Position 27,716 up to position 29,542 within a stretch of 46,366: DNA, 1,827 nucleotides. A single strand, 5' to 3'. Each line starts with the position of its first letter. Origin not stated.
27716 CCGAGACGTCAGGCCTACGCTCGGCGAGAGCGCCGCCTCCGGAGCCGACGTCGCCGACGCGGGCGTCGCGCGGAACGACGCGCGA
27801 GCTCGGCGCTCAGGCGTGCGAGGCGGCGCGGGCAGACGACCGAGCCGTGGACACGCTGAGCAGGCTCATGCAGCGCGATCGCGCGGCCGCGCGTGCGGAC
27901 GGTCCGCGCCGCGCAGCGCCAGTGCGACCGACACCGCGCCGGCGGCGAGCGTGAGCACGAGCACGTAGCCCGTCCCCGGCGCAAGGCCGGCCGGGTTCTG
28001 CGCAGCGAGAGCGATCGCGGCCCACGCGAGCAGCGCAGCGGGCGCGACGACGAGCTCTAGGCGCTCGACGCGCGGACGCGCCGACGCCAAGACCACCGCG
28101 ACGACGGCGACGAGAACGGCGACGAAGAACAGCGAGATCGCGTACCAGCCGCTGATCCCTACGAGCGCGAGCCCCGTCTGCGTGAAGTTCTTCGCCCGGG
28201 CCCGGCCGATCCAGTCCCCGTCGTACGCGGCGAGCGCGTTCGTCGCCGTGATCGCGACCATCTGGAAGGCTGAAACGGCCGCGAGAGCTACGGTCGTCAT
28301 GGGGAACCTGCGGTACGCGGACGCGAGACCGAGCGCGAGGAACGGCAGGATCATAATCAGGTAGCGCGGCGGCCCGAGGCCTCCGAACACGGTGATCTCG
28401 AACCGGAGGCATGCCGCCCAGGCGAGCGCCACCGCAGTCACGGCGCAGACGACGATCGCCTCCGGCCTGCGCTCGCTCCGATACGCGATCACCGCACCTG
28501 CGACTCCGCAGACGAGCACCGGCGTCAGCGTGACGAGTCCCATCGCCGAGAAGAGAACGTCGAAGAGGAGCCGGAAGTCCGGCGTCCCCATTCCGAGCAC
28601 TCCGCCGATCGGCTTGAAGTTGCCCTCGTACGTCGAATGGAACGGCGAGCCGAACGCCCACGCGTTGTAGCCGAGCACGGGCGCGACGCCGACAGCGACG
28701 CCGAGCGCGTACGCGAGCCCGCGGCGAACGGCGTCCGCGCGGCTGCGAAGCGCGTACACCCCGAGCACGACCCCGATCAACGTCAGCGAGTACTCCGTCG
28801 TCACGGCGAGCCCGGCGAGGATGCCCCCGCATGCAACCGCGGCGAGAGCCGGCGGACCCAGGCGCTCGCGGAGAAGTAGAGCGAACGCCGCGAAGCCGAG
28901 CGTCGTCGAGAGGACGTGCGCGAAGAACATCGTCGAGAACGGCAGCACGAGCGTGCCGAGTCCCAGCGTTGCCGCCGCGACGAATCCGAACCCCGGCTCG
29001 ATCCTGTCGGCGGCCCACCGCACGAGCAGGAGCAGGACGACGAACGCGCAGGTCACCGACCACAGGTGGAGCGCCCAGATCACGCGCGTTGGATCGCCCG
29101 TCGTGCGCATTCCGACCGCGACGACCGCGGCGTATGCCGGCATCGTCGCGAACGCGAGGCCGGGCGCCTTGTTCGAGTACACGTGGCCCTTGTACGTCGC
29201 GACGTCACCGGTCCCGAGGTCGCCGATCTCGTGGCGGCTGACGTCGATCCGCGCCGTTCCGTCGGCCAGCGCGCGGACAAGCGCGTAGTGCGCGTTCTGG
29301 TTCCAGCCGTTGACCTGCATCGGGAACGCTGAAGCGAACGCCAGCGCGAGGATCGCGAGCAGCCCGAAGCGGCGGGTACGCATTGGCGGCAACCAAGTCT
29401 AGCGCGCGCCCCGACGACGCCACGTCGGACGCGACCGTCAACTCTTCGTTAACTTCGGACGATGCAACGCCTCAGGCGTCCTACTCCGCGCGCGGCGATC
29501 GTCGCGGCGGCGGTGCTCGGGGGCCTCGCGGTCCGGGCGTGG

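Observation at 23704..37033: Dense island of seven GT-C-like/DUF2079 polytopic membrane proteins built around two polyprenyl-phosphate GT2 + methyltransferase modules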

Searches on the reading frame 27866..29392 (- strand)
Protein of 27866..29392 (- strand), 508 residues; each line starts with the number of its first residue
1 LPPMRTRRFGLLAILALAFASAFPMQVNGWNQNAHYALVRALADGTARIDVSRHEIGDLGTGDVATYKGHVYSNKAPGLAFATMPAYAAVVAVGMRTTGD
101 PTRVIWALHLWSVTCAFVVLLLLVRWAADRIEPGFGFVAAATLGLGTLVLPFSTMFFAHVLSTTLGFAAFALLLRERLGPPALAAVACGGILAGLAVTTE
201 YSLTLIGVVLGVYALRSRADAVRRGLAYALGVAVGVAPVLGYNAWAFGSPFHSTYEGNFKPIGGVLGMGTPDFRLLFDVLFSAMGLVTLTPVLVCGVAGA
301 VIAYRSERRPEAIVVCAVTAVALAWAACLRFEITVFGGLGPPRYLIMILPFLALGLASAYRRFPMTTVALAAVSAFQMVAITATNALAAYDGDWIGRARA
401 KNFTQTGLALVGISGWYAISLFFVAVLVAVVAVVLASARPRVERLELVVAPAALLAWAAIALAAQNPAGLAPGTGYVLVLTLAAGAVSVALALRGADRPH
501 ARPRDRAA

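Call 7: search_protein_families(library=pfam, proteins=[window:27866-29392:-], max_evalue=0.01)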
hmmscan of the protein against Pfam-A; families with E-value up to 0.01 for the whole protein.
window:27866-29392:- (508 aa): 0 families

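Call 22: find_homologous_proteins(query=window:27866-29392:-, max_evalue=0.001)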
Query window:27866-29392:- (508 aa): 1125 proteins with E <= 0.001 among 8000 candidates; the best 120 are listed.
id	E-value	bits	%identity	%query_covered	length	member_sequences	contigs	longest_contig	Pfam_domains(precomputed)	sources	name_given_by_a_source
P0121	0.0e+0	1068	100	99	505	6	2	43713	-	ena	-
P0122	8.8e-221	752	74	94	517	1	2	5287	-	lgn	-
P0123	7.0e-215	732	71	99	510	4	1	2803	-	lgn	-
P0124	3.6e-211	720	72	90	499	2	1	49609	-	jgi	jgi:hypothetical protein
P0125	3.8e-207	707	69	93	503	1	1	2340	-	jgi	jgi:hypothetical protein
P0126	8.8e-180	617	61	94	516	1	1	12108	-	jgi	jgi:hypothetical protein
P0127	2.1e-176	606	59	99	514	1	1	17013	-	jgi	jgi:hypothetical protein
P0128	4.1e-175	601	63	89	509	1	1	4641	-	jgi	jgi:hypothetical protein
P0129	5.0e-174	598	59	98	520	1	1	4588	-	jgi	jgi:hypothetical protein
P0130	1.9e-173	596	61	90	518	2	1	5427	-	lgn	-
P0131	2.5e-172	592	62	94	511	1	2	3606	-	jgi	jgi:hypothetical protein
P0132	5.5e-166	571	59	92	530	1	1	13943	-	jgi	jgi:hypothetical protein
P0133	9.1e-166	571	60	93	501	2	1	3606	-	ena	-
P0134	8.0e-165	567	60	89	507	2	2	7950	-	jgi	jgi:hypothetical protein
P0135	2.0e-163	563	60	90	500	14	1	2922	-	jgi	jgi:hypothetical protein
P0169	3.5e-151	522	55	98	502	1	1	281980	-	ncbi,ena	-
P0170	5.3e-151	522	55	92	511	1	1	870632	-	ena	-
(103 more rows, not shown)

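Call 30: search_solved_structures(query=A1, max_evalue=1)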
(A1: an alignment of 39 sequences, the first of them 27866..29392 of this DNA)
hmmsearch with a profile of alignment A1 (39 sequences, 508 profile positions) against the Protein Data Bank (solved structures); distinct sequences matched with E-value up to 1: 0.

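Call 32: search_protein_families(library=ncbifam, proteins=[window:27866-29392:-], max_evalue=0.01)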
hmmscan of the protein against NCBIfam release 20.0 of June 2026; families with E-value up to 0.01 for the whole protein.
window:27866-29392:- (508 aa): 1 family
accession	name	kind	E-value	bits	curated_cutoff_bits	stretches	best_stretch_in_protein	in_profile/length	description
NF047440.1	LA3751_2_3_fam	subfamily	3.6e-08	32.7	200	1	116-364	108-358/460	LA_3751/LA_3752 family putative glycosyltransferase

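Call 38: predict_structure(alignment_id=A1)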
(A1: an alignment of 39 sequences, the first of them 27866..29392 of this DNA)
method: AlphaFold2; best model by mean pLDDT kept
length: 508 residues; sequences in the alignment: 39
mean_pLDDT: 88.5   pTM: 0.91
mean pLDDT of the five models: 88.5, 87.9, 87.7, 86.8, 85.2
residues with pLDDT >= 90: 333; 70-90: 125; 50-70: 40; < 50: 10
segments of 3 or more residues with pLDDT < 50: 500-508
pLDDT, mean of each block of 10 residues (from residue 1): 82 98 85 94 97 88 86 94 97 94 93 97 98 96 95 93 98 96 97 97 95 87 97 98 95 71 64 84 72 92 95 96 85 55 83 97 94 92 80 83 92 92 98 92 90 92 80 82 87 69 42
secondary structure, 60 per line:
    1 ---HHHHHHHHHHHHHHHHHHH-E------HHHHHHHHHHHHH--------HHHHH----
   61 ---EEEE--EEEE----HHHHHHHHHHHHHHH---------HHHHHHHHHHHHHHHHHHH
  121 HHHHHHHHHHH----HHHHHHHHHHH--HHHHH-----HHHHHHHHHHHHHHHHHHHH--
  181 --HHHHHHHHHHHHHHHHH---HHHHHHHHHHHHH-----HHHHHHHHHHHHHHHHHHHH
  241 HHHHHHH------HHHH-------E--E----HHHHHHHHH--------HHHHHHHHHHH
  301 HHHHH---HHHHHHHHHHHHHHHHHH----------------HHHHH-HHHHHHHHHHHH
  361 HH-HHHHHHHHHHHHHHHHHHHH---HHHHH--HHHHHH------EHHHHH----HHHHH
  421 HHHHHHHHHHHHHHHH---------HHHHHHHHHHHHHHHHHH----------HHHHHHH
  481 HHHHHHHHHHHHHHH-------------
elements in order: H4-22 H31-43 H52-56 E64-67 E70-73 H78-92 H102-131 H136-146 H149-153 H159-178 H183-199 H203-215 H221-247 H254-257 H273-281 H290-305 H309-326 H343-347 H349-362 H364-383 H387-391 H394-399 H407-411 H416-436 H446-463 H474-495

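Call 41: fold_search(model_id=the predicted structure, library=pdb)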
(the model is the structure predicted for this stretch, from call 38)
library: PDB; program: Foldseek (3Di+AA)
matches with E <= 10: 246; with E <= 0.001: 12
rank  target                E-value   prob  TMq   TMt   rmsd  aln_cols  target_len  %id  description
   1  5ezm                  1.8e-05  1.00  0.47  0.45  10.2       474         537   18  Crystal Structure of ArnT from Cupriavidus metallidurans in the apo state (released 2016-02-17)
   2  5f15                  1.8e-05  1.00  0.49  0.46  16.1       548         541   17  Crystal Structure of ArnT from Cupriavidus metallidurans bound to Undecaprenyl phosphate (released 2016-02-17)
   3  7oci_F                3.8e-05  1.00  0.44  0.36  12.6       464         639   12  Cryo-EM structure of yeast Ost6p containing oligosaccharyltransferase complex (released 2022-02-16)
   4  7e9s_A                9.9e-05  1.00  0.45  0.28  12.8       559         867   13  Archaeal oligosaccharyltransferase AglB from Archaeoglobus fulgidus in complex with an inhibitory peptide and a dolich (released 2021-09-08)
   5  3wak                  1.0e-04  1.00  0.43  0.27  13.4       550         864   13  Crystal structure of the Archaeoglobus fulgidus oligosaccharyltransferase (O29867_ARCFU) in the apo form (released 2013-10-30)
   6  8age_A                1.2e-04  1.00  0.46  0.37  14.7       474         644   12  Structure of yeast oligosaccharylransferase complex with acceptor peptide bound (released 2022-12-07)
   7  5gmy_A                2.1e-04  1.00  0.47  0.30  14.9       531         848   15  Crystal structure of the Archaeoglobus fulgidus oligosaccharyltransferase (O29867_ARCFU) tethered with an acceptor pep (released 2017-02-01)
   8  8agc_A                2.2e-04  1.00  0.41  0.31  19.6       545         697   11  Structure of yeast oligosaccharylransferase complex with lipid-linked oligosaccharide and non-acceptor peptide bound (released 2022-12-07)
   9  3waj                  4.2e-04  1.00  0.45  0.31  11.9       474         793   17  Crystal structure of the Archaeoglobus fulgidus oligosaccharyltransferase (O29867_ARCFU) complex with Zn and sulfate (released 2013-10-30)
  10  8b6l_I                5.7e-04  1.00  0.45  0.34  13.9       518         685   10  Subtomogram average of the human Sec61-TRAP-OSTA-translocon (released 2022-12-07)
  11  9s6u_A                5.9e-04  1.00  0.44  0.42  12.2       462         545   12  Ternary cryo-EM structure of human ALG9 with Dol25-PP-GlcNAc2Man8, Dol25-P-Man and Fab (released 2026-03-18)
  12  7bvc_A                8.1e-04  1.00  0.49  0.26  13.9       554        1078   15  Cryo-EM structure of Mycobacterium smegmatis arabinosyltransferase EmbA-EmbB-AcpM2 in complex with ethambutol (released 2020-04-29)
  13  7bvc_B                2.0e-03  1.00  0.48  0.26  11.4       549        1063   12  Cryo-EM structure of Mycobacterium smegmatis arabinosyltransferase EmbA-EmbB-AcpM2 in complex with ethambutol (released 2020-04-29)
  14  9s6t_A                3.4e-03  1.00  0.49  0.52   5.6       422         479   12  Ternary cryo-EM structure of chicken ALG12 with Dol25-PP-GlcNAc2Man7, Dol25-P-Man, and Fab (released 2026-03-18)
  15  9s6s_A                3.6e-03  1.00  0.44  0.41  11.3       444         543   12  Ternary cryo-EM structure of human ALG9 with Dol25-PP-GlcNAc2Man6, Dol25-P-Man and Fab (released 2026-03-18)
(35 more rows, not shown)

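Call 43: find_encoding_contigs(protein=P0124, flank=10000, max_places=1)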
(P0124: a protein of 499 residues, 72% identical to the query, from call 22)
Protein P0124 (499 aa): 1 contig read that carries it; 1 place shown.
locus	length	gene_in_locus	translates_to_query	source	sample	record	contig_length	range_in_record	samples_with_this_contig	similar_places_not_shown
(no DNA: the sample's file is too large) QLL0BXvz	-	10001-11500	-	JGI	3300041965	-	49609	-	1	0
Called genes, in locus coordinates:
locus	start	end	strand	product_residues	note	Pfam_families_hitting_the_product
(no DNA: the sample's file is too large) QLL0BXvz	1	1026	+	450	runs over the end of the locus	?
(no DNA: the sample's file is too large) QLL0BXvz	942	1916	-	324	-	PF13641:Glyco_tranf_2_3 (weak), PF10111:Glyco_tranf_2_2 (faint), PF00535:Glycos_transf_2, PF13632:Glyco_trans_2_3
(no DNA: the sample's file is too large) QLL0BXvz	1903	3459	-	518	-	-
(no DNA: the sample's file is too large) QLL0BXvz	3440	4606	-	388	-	PF01041:DegT_DnrJ_EryC1, PF00155:Aminotran_1_2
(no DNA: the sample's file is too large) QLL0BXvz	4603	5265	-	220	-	PF25084:LbH_EIF2B (faint), PF25087:GMPPB_C (faint), PF00132:Hexapep, PF14602:Hexapep_2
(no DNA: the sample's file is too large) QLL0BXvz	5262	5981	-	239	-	PF08889:WbqC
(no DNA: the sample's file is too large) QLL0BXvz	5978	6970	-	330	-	PF00535:Glycos_transf_2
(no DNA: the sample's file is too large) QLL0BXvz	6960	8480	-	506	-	-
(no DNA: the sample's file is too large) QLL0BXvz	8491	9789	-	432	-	-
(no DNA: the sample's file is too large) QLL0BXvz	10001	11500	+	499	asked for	-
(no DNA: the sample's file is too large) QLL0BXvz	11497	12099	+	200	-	PF13489:Methyltransf_23, PF13847:Methyltransf_31 (faint), PF08241:Methyltransf_11 (weak), PF08242:Methyltransf_12 (weak), PF13649:Methyltransf_25 (faint)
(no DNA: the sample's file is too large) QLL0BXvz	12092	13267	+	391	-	PF00535:Glycos_transf_2, PF13641:Glyco_tranf_2_3 (weak), PF26629:GT2_TM_C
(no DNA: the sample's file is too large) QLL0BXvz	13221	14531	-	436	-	PF09594:GT87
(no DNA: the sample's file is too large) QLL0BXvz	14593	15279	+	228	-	PF00535:Glycos_transf_2, PF13641:Glyco_tranf_2_3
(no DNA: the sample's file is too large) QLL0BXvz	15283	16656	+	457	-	PF13231:PMT_2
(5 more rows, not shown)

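Call 44: find_encoding_contigs(protein=P0170, flank=10000, max_places=1)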
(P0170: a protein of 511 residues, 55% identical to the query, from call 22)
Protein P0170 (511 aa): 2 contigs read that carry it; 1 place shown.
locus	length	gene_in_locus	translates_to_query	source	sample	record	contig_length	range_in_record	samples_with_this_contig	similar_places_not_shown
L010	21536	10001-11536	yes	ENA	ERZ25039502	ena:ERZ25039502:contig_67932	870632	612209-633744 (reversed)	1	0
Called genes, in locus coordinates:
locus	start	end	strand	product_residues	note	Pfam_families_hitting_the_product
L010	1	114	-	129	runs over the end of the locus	PF00583:Acetyltransf_1, PF13302:Acetyltransf_3 (weak), PF13673:Acetyltransf_10 (weak), PF13508:Acetyltransf_7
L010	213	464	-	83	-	-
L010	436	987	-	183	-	-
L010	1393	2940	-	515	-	-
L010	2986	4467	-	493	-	-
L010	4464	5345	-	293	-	PF01073:3Beta_HSD, PF01370:Epimerase, PF04321:RmlD_sub_bind (weak), PF16363:GDP_Man_Dehyd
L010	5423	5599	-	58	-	-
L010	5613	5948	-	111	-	-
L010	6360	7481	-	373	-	-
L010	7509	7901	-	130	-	-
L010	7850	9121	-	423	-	PF02779:Transket_pyr, PF02780:Transketolase_C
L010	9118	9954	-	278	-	PF13292:DXP_synthase_N, PF00456:Transketolase_N, PF00676:E1_dh (weak)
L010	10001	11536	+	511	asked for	-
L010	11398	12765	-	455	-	PF09594:GT87 (weak)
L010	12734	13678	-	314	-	-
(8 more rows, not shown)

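Call 45: find_encoding_contigs(protein=P0169, flank=10000, max_places=1)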
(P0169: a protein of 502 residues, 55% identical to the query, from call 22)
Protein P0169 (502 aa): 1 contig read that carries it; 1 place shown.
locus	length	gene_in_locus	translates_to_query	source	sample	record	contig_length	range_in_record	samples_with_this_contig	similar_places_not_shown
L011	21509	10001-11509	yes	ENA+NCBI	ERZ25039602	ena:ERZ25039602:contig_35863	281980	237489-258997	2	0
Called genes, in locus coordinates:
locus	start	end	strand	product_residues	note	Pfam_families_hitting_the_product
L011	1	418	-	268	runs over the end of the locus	PF01522:Polysacc_deac_1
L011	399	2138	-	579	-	PF13522:GATase_6, PF13537:GATase_7, PF00733:Asn_synthase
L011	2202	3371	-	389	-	PF01041:DegT_DnrJ_EryC1, PF00155:Aminotran_1_2 (weak)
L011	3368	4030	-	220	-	PF25084:LbH_EIF2B, PF25087:GMPPB_C (faint), PF00132:Hexapep, PF14602:Hexapep_2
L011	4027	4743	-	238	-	PF08889:WbqC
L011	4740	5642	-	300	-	PF00535:Glycos_transf_2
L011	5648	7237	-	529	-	-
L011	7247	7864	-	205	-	-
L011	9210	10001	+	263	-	PF26629:GT2_TM_C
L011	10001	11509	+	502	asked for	-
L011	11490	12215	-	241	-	PF13489:Methyltransf_23, PF13847:Methyltransf_31, PF08241:Methyltransf_11, PF08242:Methyltransf_12, PF13649:Methyltransf_25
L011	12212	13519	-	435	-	PF09594:GT87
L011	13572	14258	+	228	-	PF00535:Glycos_transf_2, PF13641:Glyco_tranf_2_3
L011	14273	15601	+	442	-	PF13231:PMT_2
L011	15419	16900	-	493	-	PF04932:Wzy_C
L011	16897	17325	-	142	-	-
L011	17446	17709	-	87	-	-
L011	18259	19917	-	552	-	PF04932:Wzy_C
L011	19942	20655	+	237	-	PF01209:Ubie_methyltran (weak), PF03141:Methyltransf_29 (weak), PF13489:Methyltransf_23, PF05175:MTS, PF13847:Methyltransf_31, PF08241:Methyltransf_11, PF08242:Methyltransf_12, PF13649:Methyltransf_25, +1 more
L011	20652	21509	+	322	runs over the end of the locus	PF13477:Glyco_trans_4_2 (weak), PF13439:Glyco_transf_4, PF13579:Glyco_trans_4_4, PF20706:GT4-conflict, PF00534:Glycos_transf_1, PF13692:Glyco_trans_1_4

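Call 71: search_protein_representatives(alignment_id=A1)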
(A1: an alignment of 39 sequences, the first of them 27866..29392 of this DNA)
Query: 39 sequences, 508 profile positions. Proteins with E-value up to 0.001 (for the whole library): 7321; up to 1e-10: 4528; up to 1e-30: 1198. The best 150 are listed.
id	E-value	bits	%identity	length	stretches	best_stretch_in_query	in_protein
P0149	5.5e-211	717.9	-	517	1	4-496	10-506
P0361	7.2e-170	582.3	-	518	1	4-496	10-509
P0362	7.2e-160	549.3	-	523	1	5-496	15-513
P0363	2.3e-159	547.6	-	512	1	5-494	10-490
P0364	2.8e-159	547.3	-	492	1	24-498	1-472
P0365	5.1e-155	533.3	-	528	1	7-500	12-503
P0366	1.8e-154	531.5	-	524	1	5-502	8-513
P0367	5.9e-154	529.8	-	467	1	11-462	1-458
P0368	7.0e-153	526.2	-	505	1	5-487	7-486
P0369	1.1e-152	525.6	-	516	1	3-493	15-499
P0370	6.7e-151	519.7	-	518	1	11-501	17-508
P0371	1.6e-149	515.2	-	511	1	5-490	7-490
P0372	2.0e-147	508.2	-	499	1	27-494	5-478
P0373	2.3e-147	508.1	-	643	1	5-496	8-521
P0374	5.3e-146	503.5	-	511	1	5-495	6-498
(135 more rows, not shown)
